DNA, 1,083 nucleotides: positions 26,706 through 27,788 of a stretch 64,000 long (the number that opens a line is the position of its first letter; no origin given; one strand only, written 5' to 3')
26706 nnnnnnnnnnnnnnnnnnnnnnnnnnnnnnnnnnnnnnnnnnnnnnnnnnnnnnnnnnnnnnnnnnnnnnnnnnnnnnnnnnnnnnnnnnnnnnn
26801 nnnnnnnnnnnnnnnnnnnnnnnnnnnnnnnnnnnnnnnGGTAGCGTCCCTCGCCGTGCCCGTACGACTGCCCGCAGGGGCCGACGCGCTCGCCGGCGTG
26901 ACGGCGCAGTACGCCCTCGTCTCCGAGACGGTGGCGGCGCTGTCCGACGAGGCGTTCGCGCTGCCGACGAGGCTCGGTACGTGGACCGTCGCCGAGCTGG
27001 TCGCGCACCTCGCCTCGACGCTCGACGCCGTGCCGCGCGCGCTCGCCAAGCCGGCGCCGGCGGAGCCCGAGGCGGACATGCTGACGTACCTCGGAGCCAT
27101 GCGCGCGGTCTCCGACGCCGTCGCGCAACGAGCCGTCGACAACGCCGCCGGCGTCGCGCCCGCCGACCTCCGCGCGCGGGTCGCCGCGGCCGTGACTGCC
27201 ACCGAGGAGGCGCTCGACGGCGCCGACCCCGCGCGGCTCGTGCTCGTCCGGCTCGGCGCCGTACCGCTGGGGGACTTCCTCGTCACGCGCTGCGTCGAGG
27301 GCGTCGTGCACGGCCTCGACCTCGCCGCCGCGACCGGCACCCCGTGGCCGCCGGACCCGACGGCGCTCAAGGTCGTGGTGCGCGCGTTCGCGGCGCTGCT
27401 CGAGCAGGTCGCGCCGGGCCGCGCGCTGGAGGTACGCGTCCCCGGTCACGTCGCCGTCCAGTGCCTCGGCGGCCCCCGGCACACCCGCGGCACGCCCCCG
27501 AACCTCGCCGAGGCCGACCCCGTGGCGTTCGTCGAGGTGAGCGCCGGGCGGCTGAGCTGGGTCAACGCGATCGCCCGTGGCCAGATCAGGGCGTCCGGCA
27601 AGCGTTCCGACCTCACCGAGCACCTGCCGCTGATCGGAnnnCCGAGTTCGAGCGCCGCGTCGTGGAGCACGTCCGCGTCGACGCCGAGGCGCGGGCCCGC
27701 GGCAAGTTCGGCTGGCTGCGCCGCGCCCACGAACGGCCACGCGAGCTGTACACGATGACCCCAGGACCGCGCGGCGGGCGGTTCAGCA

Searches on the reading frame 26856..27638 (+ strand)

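Call 63: search_protein_families(library=pfam, proteins=[window:26856-27638:+], max_evalue=0.01)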
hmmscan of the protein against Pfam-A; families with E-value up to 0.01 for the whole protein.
window:26856-27638:+ (261 aa): 3 families
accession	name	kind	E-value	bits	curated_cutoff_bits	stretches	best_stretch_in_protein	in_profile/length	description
PF17844.6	SCP_3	-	3.2e-32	110.7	38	1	170-259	4-93/93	Bacterial SCP ortholog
PF11716.13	MDMPI_N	-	1.9e-20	74.4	24.2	1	21-157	7-140/140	Mycothiol maleylpyruvate isomerase N-terminal domain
PF12867.12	DinB_2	-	9.1e-08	33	24.8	1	18-142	5-114/128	DinB superfamily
